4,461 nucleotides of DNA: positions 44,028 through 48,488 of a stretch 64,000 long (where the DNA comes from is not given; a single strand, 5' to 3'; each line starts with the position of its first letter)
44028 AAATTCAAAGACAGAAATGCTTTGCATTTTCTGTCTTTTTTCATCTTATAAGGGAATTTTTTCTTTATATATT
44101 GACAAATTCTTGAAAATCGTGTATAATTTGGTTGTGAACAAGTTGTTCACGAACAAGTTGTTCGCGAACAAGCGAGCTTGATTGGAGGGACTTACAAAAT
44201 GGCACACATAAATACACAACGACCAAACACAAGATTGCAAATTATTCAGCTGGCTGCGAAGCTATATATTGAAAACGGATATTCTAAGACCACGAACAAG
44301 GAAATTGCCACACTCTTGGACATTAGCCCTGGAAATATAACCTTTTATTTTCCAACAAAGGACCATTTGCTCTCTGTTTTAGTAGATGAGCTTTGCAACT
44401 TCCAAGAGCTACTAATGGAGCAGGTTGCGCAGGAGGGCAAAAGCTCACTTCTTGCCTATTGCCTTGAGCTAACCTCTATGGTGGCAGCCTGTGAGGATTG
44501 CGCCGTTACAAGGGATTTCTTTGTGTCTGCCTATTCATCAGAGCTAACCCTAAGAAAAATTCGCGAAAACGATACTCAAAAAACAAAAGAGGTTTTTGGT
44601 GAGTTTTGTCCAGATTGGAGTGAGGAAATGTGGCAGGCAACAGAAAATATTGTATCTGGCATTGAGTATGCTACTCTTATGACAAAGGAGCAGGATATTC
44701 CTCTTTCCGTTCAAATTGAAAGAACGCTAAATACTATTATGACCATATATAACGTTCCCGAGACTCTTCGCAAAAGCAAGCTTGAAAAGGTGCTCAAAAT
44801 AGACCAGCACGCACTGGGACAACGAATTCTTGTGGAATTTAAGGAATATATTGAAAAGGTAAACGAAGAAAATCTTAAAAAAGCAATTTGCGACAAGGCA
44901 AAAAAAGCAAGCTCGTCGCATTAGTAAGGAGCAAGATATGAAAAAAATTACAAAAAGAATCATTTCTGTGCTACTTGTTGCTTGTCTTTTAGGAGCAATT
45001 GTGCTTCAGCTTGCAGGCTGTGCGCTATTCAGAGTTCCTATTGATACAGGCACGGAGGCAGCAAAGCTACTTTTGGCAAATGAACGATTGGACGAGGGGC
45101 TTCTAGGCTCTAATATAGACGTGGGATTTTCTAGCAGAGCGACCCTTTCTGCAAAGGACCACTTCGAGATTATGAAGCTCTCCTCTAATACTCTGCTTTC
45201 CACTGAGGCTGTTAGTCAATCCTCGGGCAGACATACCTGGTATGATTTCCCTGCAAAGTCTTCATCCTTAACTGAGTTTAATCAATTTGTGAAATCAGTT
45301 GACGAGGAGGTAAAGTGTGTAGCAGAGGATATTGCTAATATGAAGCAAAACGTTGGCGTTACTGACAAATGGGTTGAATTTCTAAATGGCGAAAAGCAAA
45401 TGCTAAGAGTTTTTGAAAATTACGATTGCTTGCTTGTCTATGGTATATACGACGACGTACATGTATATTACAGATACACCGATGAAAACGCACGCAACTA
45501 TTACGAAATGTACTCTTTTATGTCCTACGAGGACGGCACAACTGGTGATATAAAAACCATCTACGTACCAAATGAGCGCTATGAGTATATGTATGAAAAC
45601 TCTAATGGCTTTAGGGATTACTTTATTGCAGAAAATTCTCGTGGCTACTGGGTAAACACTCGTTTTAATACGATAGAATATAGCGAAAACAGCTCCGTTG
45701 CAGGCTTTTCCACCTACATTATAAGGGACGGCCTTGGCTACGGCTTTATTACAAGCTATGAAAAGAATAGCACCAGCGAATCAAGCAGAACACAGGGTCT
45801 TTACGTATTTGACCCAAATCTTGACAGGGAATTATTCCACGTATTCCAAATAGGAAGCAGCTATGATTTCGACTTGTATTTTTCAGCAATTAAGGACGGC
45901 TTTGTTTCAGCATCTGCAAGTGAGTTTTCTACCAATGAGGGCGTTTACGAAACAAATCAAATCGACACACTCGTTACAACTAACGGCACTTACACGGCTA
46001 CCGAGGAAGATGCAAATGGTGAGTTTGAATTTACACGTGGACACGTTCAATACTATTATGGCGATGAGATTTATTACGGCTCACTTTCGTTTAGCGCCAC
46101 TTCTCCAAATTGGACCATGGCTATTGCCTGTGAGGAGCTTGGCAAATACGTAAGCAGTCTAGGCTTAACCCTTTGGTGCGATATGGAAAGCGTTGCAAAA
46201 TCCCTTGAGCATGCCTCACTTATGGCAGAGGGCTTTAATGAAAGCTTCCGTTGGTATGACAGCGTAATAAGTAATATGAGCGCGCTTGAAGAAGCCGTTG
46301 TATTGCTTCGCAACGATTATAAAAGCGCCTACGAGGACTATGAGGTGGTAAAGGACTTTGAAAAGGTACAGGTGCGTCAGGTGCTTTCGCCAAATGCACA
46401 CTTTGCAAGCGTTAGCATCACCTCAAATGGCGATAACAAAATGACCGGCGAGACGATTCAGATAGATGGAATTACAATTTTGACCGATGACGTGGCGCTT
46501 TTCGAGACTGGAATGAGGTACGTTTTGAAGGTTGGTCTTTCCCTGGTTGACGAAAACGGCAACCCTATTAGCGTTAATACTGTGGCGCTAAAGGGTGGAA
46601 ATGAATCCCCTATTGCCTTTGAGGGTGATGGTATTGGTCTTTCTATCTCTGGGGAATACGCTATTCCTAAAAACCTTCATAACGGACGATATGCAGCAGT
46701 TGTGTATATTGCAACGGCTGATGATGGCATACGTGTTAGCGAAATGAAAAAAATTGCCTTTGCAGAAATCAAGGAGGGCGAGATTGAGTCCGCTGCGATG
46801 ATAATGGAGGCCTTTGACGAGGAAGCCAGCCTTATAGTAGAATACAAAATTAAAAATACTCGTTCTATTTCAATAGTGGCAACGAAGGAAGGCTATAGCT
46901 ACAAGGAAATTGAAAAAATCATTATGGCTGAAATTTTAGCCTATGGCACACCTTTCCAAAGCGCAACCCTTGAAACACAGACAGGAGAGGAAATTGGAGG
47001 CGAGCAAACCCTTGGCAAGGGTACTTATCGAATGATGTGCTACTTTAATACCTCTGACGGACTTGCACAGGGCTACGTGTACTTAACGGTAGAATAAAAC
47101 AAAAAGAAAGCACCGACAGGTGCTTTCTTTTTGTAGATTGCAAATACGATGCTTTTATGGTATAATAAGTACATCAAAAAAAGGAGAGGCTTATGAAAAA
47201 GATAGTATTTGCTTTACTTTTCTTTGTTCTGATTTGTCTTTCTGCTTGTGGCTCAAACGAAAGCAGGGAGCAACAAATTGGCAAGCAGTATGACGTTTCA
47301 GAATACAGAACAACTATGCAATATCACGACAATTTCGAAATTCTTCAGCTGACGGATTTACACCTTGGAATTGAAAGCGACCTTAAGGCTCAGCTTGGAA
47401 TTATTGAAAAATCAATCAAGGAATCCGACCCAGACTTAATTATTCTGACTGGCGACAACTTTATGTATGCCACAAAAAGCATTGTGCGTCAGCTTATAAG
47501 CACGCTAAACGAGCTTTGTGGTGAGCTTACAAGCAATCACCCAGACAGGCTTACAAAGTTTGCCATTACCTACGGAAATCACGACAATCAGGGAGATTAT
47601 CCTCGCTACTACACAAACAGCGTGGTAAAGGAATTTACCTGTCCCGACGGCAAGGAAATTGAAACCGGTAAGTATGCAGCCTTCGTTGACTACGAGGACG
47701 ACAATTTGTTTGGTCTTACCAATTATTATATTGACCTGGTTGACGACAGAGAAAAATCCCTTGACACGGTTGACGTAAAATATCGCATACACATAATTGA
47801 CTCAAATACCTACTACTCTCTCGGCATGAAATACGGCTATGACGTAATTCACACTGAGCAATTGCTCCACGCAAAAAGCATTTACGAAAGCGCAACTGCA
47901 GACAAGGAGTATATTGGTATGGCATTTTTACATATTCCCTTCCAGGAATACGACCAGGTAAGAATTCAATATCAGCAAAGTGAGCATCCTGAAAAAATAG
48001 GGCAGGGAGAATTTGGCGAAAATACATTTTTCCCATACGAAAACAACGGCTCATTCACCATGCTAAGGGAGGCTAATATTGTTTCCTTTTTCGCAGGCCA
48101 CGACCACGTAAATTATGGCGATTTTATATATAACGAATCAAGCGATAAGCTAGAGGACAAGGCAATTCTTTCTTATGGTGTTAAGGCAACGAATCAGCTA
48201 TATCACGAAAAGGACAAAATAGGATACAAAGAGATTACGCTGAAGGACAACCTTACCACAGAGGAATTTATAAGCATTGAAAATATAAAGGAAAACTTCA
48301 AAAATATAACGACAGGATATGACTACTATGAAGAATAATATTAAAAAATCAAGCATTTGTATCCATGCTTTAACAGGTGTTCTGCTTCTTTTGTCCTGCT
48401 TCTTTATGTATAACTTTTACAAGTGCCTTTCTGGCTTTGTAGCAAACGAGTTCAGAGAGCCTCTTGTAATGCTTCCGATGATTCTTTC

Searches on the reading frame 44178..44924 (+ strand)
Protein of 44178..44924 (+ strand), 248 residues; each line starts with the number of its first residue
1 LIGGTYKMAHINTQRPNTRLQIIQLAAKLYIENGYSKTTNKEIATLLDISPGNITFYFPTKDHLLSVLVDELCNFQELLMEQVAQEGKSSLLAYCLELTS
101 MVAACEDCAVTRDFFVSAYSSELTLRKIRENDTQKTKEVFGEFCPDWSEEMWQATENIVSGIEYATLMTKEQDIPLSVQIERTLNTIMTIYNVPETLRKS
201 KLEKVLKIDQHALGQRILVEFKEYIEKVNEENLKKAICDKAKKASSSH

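Call 10: search_protein_families(library=pfam, proteins=[window:44178-44924:+])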
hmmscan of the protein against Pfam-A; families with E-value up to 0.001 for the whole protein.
window:44178-44924:+ (248 aa): 1 family
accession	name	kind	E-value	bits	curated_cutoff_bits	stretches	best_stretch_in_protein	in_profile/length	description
PF00440.29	TetR_N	-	3.5e-09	36.7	24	1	22-65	1-44/47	Bacterial regulatory proteins, tetR family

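Call 14: find_encoding_contigs(protein=window:44199-44924:+, flank=6000, max_places=10)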
Protein window:44199-44924:+ (241 aa): 10 contigs read that carry it; 6 places shown.
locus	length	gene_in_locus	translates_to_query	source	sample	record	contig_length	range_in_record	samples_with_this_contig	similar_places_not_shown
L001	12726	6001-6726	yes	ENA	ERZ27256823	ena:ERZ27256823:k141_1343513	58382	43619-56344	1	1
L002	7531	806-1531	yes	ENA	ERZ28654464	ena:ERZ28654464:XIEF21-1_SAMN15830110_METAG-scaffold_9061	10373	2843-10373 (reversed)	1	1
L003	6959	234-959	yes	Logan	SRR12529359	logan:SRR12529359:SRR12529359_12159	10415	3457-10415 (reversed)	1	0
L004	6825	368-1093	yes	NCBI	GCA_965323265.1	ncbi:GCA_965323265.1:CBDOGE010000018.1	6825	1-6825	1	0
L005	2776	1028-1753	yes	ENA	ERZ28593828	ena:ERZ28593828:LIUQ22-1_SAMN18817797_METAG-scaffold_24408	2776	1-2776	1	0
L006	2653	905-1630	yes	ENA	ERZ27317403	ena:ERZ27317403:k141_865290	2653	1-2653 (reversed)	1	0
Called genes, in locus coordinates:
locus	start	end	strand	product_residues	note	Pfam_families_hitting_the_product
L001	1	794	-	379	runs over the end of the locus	PF19583:ODP, PF12724:Flavodoxin_5 (weak)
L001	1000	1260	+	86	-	-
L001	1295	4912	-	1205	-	-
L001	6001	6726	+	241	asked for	PF00440:TetR_N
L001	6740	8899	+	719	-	-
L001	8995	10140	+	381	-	PF00149:Metallophos (weak)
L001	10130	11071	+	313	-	-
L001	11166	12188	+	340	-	PF01120:Alpha_L_fucos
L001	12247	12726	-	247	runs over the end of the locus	-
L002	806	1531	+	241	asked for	PF00440:TetR_N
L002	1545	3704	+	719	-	-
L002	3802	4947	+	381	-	PF00149:Metallophos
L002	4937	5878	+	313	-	-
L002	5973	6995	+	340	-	PF01120:Alpha_L_fucos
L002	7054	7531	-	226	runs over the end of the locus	-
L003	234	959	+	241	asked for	PF00440:TetR_N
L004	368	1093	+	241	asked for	PF00440:TetR_N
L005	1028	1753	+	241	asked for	PF00440:TetR_N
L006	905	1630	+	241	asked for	PF00440:TetR_N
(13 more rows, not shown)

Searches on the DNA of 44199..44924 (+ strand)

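Call 66: search_rna_families(sources=[L002, L004, L005, L061, L092, L047], threshold=evalue, max_evalue=0.01)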
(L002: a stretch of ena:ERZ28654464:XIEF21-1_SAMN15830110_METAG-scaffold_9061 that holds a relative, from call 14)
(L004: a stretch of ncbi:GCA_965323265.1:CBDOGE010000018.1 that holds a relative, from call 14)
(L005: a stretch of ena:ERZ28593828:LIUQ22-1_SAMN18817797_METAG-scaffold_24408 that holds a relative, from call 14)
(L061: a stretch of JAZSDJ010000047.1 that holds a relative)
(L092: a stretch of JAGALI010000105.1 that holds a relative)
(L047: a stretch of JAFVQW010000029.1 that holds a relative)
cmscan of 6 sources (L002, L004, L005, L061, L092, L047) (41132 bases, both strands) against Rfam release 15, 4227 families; matches with E-value up to 0.01: 5.
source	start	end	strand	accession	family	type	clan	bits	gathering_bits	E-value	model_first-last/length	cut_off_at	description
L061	7827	7911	+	RF00005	tRNA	Gene; tRNA;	CL00001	55.9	29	1.5e-09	1-71/71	no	tRNA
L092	2921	3005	+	RF00005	tRNA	Gene; tRNA;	CL00001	55.9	29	1.5e-09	1-71/71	no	tRNA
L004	5563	5639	-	RF01706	Gut-1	Gene; sRNA;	-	48.4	50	1.1e-06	1-77/77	no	Gut-1 RNA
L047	6463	6581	-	RF01706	Gut-1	Gene; sRNA;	-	44.2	50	1.4e-05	1-77/77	no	Gut-1 RNA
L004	1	53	+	RF00023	tmRNA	Gene;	CL00001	40.9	47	4.3e-13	321-374/374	5'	transfer-messenger RNA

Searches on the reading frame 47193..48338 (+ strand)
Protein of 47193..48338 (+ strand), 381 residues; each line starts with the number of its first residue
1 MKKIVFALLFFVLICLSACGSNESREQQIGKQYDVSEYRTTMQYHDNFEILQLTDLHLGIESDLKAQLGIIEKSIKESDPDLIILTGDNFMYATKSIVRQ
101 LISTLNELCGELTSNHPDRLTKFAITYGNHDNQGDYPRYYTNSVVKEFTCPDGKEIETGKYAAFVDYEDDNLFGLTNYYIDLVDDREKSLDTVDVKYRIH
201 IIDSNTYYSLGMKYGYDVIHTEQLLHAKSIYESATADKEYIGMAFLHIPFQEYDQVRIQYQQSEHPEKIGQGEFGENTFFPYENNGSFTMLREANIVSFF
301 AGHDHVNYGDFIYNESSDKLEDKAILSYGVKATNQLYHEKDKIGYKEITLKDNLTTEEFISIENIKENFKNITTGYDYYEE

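Call 10: search_protein_families(library=pfam, proteins=[window:47193-48338:+])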
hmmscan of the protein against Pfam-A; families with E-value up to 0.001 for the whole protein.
window:47193-48338:+ (381 aa): 1 family
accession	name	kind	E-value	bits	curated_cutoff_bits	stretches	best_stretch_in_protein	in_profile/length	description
PF00149.33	Metallophos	-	3.2e-07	31.4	21.5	1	50-306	3-190/191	Calcineurin-like phosphoesterase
